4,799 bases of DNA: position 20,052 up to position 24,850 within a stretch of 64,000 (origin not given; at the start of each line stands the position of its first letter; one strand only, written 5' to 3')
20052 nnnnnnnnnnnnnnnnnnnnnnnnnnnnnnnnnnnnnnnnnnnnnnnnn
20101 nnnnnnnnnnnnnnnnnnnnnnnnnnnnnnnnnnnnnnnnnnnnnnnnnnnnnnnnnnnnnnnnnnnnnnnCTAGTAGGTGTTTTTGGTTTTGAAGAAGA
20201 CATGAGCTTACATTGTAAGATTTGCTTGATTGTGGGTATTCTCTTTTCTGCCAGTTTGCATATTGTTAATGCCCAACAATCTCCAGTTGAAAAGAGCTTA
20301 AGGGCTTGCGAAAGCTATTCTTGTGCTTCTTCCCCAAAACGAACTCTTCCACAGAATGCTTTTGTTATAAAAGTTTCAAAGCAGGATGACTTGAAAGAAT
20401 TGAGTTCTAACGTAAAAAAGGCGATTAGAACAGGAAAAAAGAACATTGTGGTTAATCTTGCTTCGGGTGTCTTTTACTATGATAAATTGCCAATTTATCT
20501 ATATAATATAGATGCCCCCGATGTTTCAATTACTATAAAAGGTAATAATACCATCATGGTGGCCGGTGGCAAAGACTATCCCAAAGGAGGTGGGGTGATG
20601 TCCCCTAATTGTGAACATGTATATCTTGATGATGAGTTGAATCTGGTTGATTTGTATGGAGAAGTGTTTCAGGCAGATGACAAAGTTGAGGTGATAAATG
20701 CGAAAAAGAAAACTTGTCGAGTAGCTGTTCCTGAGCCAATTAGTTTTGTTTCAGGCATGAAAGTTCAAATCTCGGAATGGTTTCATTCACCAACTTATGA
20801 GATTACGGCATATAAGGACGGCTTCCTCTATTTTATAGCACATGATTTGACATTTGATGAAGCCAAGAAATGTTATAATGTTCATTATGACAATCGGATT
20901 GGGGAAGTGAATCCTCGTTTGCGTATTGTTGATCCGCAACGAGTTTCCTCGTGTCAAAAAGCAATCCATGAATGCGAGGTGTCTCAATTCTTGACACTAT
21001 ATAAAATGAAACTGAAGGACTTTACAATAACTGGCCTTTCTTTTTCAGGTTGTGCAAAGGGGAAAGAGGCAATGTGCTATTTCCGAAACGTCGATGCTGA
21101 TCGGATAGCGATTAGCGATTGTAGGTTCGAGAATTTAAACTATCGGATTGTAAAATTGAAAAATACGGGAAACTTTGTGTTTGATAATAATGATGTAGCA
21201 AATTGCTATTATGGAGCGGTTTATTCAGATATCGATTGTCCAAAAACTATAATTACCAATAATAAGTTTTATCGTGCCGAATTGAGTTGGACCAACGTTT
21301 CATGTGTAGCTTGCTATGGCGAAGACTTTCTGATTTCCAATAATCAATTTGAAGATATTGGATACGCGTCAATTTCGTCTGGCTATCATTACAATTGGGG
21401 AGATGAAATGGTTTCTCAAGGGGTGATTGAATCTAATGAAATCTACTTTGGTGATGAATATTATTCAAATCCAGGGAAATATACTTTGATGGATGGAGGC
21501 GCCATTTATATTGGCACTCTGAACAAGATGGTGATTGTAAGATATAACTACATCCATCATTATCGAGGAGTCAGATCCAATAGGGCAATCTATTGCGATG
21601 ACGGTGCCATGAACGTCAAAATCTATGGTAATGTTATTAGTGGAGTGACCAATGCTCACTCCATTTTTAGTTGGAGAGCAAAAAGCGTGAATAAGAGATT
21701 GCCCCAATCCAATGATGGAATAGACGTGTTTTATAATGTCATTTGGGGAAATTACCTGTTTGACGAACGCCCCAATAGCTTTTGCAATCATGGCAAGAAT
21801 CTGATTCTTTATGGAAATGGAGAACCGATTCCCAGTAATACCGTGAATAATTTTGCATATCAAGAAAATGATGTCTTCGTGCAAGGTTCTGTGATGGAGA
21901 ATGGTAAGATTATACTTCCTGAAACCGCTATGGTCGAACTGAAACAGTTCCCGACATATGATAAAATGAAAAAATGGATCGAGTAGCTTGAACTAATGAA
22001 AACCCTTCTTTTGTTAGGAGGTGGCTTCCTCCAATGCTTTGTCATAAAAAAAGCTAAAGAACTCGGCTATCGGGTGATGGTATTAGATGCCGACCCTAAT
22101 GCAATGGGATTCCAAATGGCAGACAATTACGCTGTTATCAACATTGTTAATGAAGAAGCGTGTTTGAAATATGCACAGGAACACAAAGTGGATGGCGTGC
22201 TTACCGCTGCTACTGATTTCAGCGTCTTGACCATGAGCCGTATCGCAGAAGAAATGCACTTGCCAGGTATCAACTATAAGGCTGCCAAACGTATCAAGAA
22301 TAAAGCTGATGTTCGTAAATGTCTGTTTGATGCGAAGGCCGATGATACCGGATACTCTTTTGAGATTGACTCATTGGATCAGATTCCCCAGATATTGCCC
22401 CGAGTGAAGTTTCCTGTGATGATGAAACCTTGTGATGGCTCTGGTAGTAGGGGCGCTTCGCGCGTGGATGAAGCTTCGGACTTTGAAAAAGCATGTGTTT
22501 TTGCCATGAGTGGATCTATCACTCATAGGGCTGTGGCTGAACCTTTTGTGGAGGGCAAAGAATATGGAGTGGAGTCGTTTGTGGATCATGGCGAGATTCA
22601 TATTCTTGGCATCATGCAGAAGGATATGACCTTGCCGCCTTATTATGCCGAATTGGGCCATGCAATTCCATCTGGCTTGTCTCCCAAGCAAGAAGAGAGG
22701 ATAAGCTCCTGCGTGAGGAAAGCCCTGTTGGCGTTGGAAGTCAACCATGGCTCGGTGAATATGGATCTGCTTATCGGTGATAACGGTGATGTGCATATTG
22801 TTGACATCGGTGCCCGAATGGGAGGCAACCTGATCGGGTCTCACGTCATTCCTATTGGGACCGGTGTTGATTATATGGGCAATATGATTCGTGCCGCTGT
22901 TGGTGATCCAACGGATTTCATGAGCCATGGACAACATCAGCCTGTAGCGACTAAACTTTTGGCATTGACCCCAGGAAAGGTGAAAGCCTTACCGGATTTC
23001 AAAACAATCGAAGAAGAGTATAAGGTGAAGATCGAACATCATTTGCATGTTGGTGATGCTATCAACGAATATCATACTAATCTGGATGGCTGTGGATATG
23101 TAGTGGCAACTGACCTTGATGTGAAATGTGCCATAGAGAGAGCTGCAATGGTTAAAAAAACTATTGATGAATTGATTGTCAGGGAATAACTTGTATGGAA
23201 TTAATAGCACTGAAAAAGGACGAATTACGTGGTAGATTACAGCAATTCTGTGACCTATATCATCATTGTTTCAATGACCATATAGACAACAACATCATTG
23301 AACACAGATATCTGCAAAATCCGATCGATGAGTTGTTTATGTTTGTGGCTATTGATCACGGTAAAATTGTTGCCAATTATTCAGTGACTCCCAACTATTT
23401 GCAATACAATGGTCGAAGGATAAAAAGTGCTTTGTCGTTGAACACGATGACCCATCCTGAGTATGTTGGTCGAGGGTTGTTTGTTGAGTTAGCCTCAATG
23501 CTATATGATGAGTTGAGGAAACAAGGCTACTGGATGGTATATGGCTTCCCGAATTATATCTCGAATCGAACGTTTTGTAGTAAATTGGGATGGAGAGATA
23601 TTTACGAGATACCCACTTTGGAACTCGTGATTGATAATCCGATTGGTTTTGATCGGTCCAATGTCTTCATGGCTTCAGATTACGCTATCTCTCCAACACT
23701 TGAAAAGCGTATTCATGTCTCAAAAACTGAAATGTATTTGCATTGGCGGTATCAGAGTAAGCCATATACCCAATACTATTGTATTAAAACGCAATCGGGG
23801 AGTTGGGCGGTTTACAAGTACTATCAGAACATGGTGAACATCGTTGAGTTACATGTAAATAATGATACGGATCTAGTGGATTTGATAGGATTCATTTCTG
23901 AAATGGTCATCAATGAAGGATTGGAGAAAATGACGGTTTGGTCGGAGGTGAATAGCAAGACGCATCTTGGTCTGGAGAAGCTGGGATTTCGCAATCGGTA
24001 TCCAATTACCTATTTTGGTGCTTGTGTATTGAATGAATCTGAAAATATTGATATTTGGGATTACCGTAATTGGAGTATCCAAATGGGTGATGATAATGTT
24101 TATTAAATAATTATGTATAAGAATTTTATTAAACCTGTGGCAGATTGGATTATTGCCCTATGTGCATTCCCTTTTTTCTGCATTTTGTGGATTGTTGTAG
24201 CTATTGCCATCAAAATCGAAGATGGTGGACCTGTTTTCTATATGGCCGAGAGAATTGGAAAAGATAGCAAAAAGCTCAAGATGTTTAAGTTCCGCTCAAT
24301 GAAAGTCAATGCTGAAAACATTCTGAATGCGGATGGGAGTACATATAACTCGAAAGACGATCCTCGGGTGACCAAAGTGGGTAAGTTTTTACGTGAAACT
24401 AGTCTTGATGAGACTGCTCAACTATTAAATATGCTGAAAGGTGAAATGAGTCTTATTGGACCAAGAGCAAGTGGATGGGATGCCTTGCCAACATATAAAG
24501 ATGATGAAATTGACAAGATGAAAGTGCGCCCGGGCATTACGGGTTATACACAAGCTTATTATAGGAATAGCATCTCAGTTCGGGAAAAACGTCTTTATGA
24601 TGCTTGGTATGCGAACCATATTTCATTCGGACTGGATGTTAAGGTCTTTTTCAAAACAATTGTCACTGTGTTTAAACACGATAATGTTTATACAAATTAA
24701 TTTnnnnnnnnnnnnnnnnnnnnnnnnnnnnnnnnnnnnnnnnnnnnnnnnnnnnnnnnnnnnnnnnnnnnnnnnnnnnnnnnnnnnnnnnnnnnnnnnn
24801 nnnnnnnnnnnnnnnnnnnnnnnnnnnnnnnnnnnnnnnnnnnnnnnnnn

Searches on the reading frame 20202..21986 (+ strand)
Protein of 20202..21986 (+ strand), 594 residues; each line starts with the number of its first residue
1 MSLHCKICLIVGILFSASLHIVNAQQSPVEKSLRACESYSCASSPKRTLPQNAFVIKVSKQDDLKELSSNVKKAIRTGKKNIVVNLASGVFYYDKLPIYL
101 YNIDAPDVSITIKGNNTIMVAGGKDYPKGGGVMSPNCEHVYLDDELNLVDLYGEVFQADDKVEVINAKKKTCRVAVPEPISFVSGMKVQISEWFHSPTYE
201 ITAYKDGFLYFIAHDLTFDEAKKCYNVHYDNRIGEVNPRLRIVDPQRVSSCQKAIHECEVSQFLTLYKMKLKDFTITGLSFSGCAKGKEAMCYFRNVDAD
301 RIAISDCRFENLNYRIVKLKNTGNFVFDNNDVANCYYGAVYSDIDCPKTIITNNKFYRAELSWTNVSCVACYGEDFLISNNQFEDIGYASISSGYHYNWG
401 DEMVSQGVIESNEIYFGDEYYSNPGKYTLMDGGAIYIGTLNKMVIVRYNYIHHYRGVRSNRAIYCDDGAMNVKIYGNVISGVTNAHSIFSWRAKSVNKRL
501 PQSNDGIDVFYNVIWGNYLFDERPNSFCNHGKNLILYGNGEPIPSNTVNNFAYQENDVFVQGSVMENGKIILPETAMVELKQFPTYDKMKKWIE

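Call 7: search_protein_families(library=pfam, proteins=[window:20202-21986:+], max_evalue=0.001)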
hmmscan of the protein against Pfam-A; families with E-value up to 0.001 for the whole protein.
window:20202-21986:+ (594 aa): 1 family
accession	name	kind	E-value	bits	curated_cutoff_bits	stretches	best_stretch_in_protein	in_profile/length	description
PF13229.12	Beta_helix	-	5.4e-11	42.8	25.9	2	296-391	54-142/158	Right handed beta helix region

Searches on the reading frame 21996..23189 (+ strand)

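Call 7: search_protein_families(library=pfam, proteins=[window:21996-23189:+], max_evalue=0.001)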
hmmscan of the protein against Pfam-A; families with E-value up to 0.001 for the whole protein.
window:21996-23189:+ (397 aa): 8 families
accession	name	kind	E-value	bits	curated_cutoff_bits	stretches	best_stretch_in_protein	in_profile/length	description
PF13535.11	ATP-grasp_4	-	6.6e-16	58.8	27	1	138-278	2-156/160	ATP-grasp domain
PF02655.19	ATP-grasp_3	-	1.4e-09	38.7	23.2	1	138-277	31-159/160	ATP-grasp domain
PF22660.2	RS_preATP-grasp-like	-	4.8e-07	30.5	27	1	1-65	1-65/98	Ribonucleotide synthetase preATP-grasp domain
PF07478.18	Dala_Dala_lig_C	-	1.6e-06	28.2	24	1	130-271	28-172/204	D-ala D-ala ligase C-terminus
PF02786.22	CPSase_L_D2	-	7.6e-06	26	19.8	1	123-305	23-207/211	Carbamoyl-phosphate synthase L chain, ATP binding domain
PF18603.7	LAL_C2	-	2.5e-05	24.9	29.4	1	325-390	6-73/78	L-amino acid ligase C-terminal domain 2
PF21360.3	PylC-like_N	-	3.1e-05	24.5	27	1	14-82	10-83/96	PylC-like, N-terminal domain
PF18130.6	ATPgrasp_N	-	3.9e-05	24.6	27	1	18-91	2-81/81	ATP-grasp N-terminal domain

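Call 50: search_protein_families(library=ncbifam, proteins=[window:21996-23189:+], max_evalue=1e-10)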
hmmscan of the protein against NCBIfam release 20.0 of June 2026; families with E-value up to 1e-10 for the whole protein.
window:21996-23189:+ (397 aa): 4 families
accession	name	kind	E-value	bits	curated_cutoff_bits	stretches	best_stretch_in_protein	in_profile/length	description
NF002563.0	PRK02186.1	subfamily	2.2e-37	128.8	625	1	16-385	19-387/890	argininosuccinate lyase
NF006766.0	PRK09288.1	equivalog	2.8e-16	59.3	339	1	3-209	14-212/396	formate-dependent phosphoribosylglycinamide formyltransferase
TIGR03909.1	pyrrolys_PylC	equivalog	2.9e-14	52.6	248.3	1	9-276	6-254/374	3-methylornithine--L-lysine ligase PylC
TIGR01142.1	purT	equivalog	3.5e-12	45.9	502.15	1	4-186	2-186/380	phosphoribosylglycinamide formyltransferase 2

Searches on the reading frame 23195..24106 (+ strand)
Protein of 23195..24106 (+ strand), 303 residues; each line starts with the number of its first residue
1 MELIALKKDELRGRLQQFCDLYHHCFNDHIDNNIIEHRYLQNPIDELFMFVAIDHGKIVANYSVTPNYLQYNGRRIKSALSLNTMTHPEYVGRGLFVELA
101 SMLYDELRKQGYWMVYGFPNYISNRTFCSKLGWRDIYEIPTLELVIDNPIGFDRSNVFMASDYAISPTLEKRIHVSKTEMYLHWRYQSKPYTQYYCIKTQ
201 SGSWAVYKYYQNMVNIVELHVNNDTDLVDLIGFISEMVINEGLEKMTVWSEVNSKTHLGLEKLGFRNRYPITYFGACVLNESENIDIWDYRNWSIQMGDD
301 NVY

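Call 7: search_protein_families(library=pfam, proteins=[window:23195-24106:+], max_evalue=0.001)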
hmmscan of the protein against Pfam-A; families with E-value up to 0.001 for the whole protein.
window:23195-24106:+ (303 aa): 1 family
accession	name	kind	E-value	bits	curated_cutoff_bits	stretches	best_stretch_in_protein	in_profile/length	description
PF13527.13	Acetyltransf_9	-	5.7e-16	59.1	25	1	14-134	9-125/127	Acetyltransferase (GNAT) domain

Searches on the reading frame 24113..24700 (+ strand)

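Call 7: search_protein_families(library=pfam, proteins=[window:24113-24700:+], max_evalue=0.001)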
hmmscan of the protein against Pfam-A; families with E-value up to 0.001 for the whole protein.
window:24113-24700:+ (195 aa): 1 family
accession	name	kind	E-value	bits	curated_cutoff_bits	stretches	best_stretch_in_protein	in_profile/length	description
PF02397.22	Bac_transf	-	1.7e-56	191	27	1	7-188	1-179/179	Bacterial sugar transferase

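Call 50: search_protein_families(library=ncbifam, proteins=[window:24113-24700:+], max_evalue=1e-10)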
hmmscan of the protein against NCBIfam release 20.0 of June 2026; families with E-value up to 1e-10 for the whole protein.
window:24113-24700:+ (195 aa): 10 families
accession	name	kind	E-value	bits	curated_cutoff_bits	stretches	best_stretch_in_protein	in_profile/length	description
TIGR03025.1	EPS_sugtrans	subfamily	1e-65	222.7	295.55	1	3-193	254-445/445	exopolysaccharide biosynthesis polyprenyl glycosylphosphotransferase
TIGR03023.1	WcaJ_sugtrans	equivalog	3.8e-54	184.7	410.75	1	3-193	259-453/453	undecaprenyl-phosphate glucose phosphotransferase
TIGR03022.1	WbaP_sugtrans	subfamily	2.8e-53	181.8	403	1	4-190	256-453/456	undecaprenyl-phosphate galactose phosphotransferase WbaP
NF052601.1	undeca_RfbP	equivalog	1.3e-45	155.5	330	1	3-190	41-240/244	undecaprenyl-phosphate galactose phosphotransferase family protein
TIGR03013.1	EpsB_2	subfamily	1.6e-41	142.8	393.35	1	3-186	251-436/443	TIGR03013 family XrtA/PEP-CTERM system glycosyltransferase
NF041877.1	EPS_EpsZ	equivalog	1.8e-37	129.1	800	1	6-187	265-453/459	exopolysaccharide biosynthesis polyisoprenyl-phosphate hexose-1-phosphate transferase EpsZ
NF011751.0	PRK15204.1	equivalog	1.2e-34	119.8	907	1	9-193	286-476/476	undecaprenyl-phosphate galactose phosphotransferase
NF007518.0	PRK10124.1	equivalog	1.4e-33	116.3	684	1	5-190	272-461/464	undecaprenyl-phosphate glucose phosphotransferase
NF050817.1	PolSacchBiosHfsE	equivalog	7.6e-30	104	750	1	3-185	268-458/467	polysaccharide biosynthesis protein HfsE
NF045514.1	glycotran_HepC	equivalog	1.6e-17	63.5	140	1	5-119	115-211/220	heterocyst development glycosyltransferase HepC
